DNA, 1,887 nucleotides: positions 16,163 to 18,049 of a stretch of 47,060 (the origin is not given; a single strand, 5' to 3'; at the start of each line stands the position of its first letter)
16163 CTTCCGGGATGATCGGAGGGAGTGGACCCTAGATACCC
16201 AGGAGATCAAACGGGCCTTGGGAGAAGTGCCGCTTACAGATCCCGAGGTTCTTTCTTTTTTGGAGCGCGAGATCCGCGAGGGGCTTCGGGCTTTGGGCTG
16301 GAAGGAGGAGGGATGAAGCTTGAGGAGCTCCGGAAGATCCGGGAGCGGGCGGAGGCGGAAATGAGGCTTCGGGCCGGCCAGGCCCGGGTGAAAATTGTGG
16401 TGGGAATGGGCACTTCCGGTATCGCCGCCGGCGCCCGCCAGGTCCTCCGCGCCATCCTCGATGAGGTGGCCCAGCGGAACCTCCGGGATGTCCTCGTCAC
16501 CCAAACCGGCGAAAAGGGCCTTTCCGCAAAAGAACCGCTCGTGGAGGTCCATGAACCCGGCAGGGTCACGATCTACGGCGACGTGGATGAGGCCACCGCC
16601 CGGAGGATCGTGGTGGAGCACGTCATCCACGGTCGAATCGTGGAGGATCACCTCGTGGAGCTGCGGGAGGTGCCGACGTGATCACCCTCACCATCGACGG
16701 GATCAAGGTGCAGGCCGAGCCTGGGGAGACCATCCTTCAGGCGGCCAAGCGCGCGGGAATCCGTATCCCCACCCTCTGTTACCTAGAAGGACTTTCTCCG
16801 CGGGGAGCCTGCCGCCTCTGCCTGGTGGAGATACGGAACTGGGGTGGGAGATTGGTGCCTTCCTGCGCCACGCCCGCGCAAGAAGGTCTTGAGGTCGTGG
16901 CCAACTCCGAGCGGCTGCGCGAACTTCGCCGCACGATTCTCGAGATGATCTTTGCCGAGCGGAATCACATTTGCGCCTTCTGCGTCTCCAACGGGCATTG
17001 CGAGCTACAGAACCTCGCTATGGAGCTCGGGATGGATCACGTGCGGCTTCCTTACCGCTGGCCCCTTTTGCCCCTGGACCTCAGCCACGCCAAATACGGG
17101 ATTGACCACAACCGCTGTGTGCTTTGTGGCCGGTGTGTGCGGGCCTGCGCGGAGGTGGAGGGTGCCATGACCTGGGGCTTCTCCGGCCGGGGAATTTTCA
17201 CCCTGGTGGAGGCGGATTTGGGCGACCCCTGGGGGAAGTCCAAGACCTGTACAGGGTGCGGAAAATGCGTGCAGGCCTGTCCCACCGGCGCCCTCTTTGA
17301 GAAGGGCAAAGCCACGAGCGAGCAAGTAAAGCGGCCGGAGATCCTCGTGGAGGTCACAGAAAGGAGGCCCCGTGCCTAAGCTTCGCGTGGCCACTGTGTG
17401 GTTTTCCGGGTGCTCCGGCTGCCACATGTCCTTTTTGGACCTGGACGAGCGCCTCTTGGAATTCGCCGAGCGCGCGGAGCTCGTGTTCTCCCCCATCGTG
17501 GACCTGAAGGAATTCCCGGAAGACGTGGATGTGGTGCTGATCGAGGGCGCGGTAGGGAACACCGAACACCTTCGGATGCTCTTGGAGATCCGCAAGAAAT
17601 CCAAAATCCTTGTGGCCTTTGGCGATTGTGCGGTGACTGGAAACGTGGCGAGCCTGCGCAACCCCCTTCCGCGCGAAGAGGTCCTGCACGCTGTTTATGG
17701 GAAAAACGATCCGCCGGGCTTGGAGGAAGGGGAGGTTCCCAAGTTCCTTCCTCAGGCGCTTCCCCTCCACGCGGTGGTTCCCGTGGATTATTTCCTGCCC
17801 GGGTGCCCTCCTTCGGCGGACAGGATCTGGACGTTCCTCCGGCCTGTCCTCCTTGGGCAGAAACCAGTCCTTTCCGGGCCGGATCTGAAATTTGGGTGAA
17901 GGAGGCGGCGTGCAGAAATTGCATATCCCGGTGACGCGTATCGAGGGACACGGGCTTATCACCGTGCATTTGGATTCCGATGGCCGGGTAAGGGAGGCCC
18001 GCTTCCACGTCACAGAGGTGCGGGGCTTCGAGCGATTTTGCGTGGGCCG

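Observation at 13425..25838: [NiFe] hydrogenase core placed inside a HydABC-type (electron-bifurcating) flavoprotein and regulator scaffold, encoded as 16 translationally coupled genes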

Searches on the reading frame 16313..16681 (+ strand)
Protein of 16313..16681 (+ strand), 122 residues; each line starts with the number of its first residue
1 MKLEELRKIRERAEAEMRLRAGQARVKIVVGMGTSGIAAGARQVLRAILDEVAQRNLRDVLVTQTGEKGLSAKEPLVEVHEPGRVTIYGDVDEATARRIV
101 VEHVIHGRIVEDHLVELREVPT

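Call 7: search_protein_families(library=pfam, proteins=[window:16313-16681:+])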
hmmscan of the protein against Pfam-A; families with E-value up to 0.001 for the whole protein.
window:16313-16681:+ (122 aa): 0 families

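Call 33: search_protein_families(library=ncbifam, max_evalue=0.01, proteins=[window:16313-16681:+])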
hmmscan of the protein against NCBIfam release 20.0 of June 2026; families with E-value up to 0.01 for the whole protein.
window:16313-16681:+ (122 aa): 3 families
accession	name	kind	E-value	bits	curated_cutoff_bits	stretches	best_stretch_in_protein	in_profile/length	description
NF041612.1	fdxn_Clost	equivalog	2e-06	28.3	150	1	41-111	29-98/102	2Fe-2S ferredoxin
NF041613.1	fdxn_Azotob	equivalog_domain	4.9e-05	23.5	195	1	37-115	25-102/107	2Fe-2S ferredoxin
TIGR02522.1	pilus_cpaD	subfamily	0.0098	15.7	94.45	0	10-65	28-83/198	CpaD family pilus assembly lipoprotein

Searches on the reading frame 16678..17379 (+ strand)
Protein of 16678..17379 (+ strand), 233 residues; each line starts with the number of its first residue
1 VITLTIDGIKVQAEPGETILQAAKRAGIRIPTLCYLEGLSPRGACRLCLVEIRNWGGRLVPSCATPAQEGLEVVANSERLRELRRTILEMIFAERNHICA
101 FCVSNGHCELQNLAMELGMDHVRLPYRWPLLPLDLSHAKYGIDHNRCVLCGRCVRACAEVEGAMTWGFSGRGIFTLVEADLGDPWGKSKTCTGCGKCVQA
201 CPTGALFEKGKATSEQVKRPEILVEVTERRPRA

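Call 7: search_protein_families(library=pfam, proteins=[window:16678-17379:+])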
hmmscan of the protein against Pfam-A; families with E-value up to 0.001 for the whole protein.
window:16678-17379:+ (233 aa): 18 families
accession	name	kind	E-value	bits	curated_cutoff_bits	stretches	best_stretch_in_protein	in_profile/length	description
PF13510.11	Fer2_4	-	6.5e-22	77.8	22.8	1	1-77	3-81/82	2Fe-2S iron-sulfur cluster binding domain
PF10588.14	NADH-G_4Fe-4S_3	-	6.6e-16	58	27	1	84-123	1-40/40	NADH-ubiquinone oxidoreductase-G iron-sulfur binding region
PF00037.32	Fer4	-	6.5e-10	38.9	21.1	2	190-206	7-23/24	4Fe-4S binding domain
PF12838.12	Fer4_7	-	6.3e-09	36.6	27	1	146-205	1-52/52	4Fe-4S dicluster domain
PF13237.11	Fer4_10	-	2e-08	34.5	25.5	1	188-209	6-22/53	4Fe-4S dicluster domain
PF00111.32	Fer2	-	4.3e-08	33.4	21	1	7-53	4-48/77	2Fe-2S iron-sulfur cluster binding domain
PF12837.12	Fer4_6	-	5.5e-08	32.8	25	2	190-206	8-24/24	4Fe-4S binding domain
PF22117.2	Fer4_Nqo3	-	1.4e-07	32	27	1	143-206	7-66/67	NADH-quinone oxidoreductase subunit 3, ferredoxin-like domain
PF12797.12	Fer4_2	-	3.7e-07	30.1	24.5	2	187-203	6-22/22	4Fe-4S binding domain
PF13459.11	Fer4_15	-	4.6e-07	30.9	22.4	0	189-215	6-33/66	4Fe-4S single cluster domain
PF13484.11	Fer4_16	-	8.5e-07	30.1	30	1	190-214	1-26/66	4Fe-4S double cluster binding domain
PF13187.11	Fer4_9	-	1.8e-06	28.3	27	1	146-205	1-51/52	4Fe-4S dicluster domain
PF13183.11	Fer4_8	-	5.2e-06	27.4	27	1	145-204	3-67/68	4Fe-4S dicluster domain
PF13746.11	Fer4_18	-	3.9e-05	24.3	27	0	189-210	59-80/114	4Fe-4S dicluster domain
PF13534.11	Fer4_17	-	8e-05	23.5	22.2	0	191-206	2-17/61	4Fe-4S dicluster domain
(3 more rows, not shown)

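Call 32: search_solved_structures(query=window:16678-17379:+, max_evalue=1e-20, show_alignments=1)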
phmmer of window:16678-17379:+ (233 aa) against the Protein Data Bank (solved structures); distinct sequences matched with E-value up to 1e-20: 50.
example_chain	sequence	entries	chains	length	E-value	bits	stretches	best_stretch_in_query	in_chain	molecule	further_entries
7t2r_A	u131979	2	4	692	8.4e-63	215.4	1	2-207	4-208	NiFe hydrogenase subunit A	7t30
8a6t_A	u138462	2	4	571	6.3e-46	160.2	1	1-211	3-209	Electron bifurcating hydrogenase subunit HydA1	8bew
5xf9_B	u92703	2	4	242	2.5e-42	148.4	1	3-210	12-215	NAD-reducing hydrogenase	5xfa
9wxb_B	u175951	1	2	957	1.2e-41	146.1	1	2-221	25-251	Formate dehydrogenase alpha subunit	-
7q4v_A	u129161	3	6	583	7.1e-41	143.6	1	2-210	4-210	Iron hydrogenase HydA1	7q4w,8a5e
6tg9_A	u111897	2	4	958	7.6e-41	143.5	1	2-221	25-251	Formate dehydrogenase subunit alpha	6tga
7p5h_A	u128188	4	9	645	1.1e-38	136.5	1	5-208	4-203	Fe-hydrogenase, subunit alpha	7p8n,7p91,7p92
7vw6_A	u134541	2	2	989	3.5e-33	118.5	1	3-212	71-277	Formate dehydrogenase | Tungsten-containing formate dehydrogenase alpha subunit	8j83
7e5z_A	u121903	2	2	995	3.5e-33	118.5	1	3-212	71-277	Formate dehydrogenase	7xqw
9iho_G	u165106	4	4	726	4.5e-33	118.1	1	2-212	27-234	NUAM (75 kDa) subunit of mitochondrial NADH:ubiquinone oxidoreductase (Complex I)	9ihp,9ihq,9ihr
9w2u_G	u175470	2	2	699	4.3e-32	114.9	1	2-212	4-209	NADH-ubiquinone oxidoreductase 75 kDa subunit, mitochondrial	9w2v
5lnk_3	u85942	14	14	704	4.3e-32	114.9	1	2-212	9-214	Mitochondrial complex I, 75 kDa subunit | NADH:ubiquinone oxidoreductase core subunit S1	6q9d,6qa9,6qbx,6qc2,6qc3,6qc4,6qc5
5o31_G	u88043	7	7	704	4.3e-32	114.9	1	2-212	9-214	NADH-ubiquinone oxidoreductase 75 kDa subunit, mitochondrial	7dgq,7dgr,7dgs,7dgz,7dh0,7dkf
7zd6_3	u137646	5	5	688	4.3e-32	114.9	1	2-212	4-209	NADH-ubiquinone oxidoreductase 75 kDa subunit, mitochondrial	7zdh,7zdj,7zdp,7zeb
6zk9_3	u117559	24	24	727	4.5e-32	114.8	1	2-212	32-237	NADH:ubiquinone oxidoreductase core subunit S1 | NADH-ubiquinone oxidoreductase 75 kDa subunit, mitochondrial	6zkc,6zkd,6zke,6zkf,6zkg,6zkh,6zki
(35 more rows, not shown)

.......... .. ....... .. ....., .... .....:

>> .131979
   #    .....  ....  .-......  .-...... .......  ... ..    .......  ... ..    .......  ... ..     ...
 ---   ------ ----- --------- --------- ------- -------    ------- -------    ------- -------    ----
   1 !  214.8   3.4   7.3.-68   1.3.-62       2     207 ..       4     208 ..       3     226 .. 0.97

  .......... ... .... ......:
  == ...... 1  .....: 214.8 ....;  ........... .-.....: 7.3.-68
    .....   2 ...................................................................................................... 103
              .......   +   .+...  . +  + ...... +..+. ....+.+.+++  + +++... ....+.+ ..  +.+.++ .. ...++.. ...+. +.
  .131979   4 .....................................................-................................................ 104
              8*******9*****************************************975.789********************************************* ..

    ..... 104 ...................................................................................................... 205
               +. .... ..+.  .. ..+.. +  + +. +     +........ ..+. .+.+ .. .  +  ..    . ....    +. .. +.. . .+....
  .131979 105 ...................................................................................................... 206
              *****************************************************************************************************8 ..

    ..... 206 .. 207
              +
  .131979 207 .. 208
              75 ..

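Call 33: search_protein_families(library=ncbifam, max_evalue=0.01, proteins=[window:16678-17379:+])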
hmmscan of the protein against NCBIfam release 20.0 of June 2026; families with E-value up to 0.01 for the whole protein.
window:16678-17379:+ (233 aa): 73 families (the best 25 are shown)
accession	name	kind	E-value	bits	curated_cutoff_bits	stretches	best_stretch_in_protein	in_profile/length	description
NF005745.0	PRK07569.1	equivalog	3.5e-102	340.8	333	1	2-231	4-232/238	bidirectional hydrogenase complex protein HoxU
NF040763.1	FeFe_hydrog_A6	exception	1.6e-58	198.5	765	1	2-212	1-211/571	NADH-dependent [FeFe] hydrogenase, group A6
TIGR01973.1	NuoG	equivalog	6.6e-43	147.4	470.05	1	4-211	1-203/606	NADH-quinone oxidoreductase subunit NuoG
NF006305.0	PRK08493.1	equivalog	5.4e-41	140.5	591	1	1-209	1-224/819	NADH-quinone oxidoreductase subunit G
NF040762.1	Hydr_FeFe_Clost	exception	1.7e-33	116.1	900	1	3-212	2-210/572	ferredoxin hydrogenase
NF005895.0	PRK07860.1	equivalog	2.6e-31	108.4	802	1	1-207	17-221/811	NADH-quinone oxidoreductase subunit G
NF009454.0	PRK12814.1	equivalog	8.2e-26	90.5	916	1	2-110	4-106/657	putative NADPH-dependent glutamate synthase small subunit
TIGR02512.1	FeFe_hydrog_A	subfamily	6.7e-13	48.2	405.95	1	142-212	4-73/375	[FeFe] hydrogenase, group A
NF004537.0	PRK05888.1-3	equivalog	3e-08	33.4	163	1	138-159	106-127/204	NADH-quinone oxidoreductase subunit NuoI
TIGR00402.1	napF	equivalog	1.5e-07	31.5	102.2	1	190-210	36-56/149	ferredoxin-type protein NapF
TIGR04105.1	FeFe_hydrog_B1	subfamily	4.7e-07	28.8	450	1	188-211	187-210/462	monomeric [FeFe] hydrogenase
NF009053.0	PRK12387.1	subfamily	5.6e-07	29.5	204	1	182-210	31-59/180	formate hydrogenlyase complex iron-sulfur subunit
NF038355.1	FDH3_beta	equivalog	1.2e-06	28.7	240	1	138-209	3-74/180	formate dehydrogenase FDH3 subunit beta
NF042909.1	FMH_DH_FwdF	exception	1.9e-06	27.2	375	1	94-215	55-164/336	tungsten-dependent formylmethanofuran dehydrogenase subunit FwdF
TIGR04041.1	activase_YjjW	hypoth_equivalog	3e-06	26.9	250.2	1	189-208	41-60/276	YjjW family glycine radical enzyme activase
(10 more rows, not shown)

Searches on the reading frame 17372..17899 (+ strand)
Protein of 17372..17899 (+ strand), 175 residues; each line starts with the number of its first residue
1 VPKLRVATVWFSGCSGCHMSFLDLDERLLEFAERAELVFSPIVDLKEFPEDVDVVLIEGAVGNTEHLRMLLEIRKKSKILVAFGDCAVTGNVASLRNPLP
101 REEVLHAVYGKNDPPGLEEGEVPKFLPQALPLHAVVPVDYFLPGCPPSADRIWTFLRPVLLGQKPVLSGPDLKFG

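Call 7: search_protein_families(library=pfam, proteins=[window:17372-17899:+])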
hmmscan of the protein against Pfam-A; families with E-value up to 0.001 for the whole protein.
window:17372-17899:+ (175 aa): 1 family
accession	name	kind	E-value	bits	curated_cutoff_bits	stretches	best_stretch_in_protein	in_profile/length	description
PF01058.29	Oxidored_q6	-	1.6e-28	99.5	27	1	14-157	1-126/128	NADH ubiquinone oxidoreductase, 20 Kd subunit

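Call 33: search_protein_families(library=ncbifam, max_evalue=0.01, proteins=[window:17372-17899:+])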
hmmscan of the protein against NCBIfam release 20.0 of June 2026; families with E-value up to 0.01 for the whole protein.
window:17372-17899:+ (175 aa): 10 families
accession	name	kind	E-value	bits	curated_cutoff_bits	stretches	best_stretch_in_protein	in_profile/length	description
NF045875.1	F420_non_VhuG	exception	5e-39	134.3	450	1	3-168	4-172/286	F420-non-reducing hydrogenase subunit VhuG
TIGR03294.1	FrhG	equivalog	5.1e-22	78.7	245.5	2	4-94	2-95/228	coenzyme F420 hydrogenase subunit gamma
NF040836.1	sulfhyd_HydD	equivalog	1.2e-19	70.5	500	1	3-162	5-156/261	NADPH-dependent hydrogenase/sulfhydrogenase 1 subunit delta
NF040831.1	sulfhyd_ShyD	equivalog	3.2e-17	62.9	460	1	6-166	3-154/240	NAD(P)-dependent hydrogenase/sulfhydrogenase 2 subunit delta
TIGR01957.1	nuoB_fam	subfamily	4.9e-07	29.8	142.7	1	134-153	113-132/145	NADH-quinone oxidoreductase subunit B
NF005012.1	PRK06411.1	subfamily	7.7e-07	28.8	116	1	134-153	129-148/166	NADH-quinone oxidoreductase subunit NuoB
NF011391.0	PRK14816.1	equivalog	8.8e-05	22.2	283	0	133-152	147-166/196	NADH-quinone oxidoreductase subunit B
NF011392.0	PRK14817.1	equivalog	0.00026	20.7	271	0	133-153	130-150/182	NADH-quinone oxidoreductase subunit B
NF011390.0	PRK14815.1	equivalog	0.0016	17.8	281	0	134-152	128-146/183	NADH dehydrogenase subunit B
NF011395.0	PRK14820.1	equivalog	0.0022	17.8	263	0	133-153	127-147/180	NADH-quinone oxidoreductase subunit B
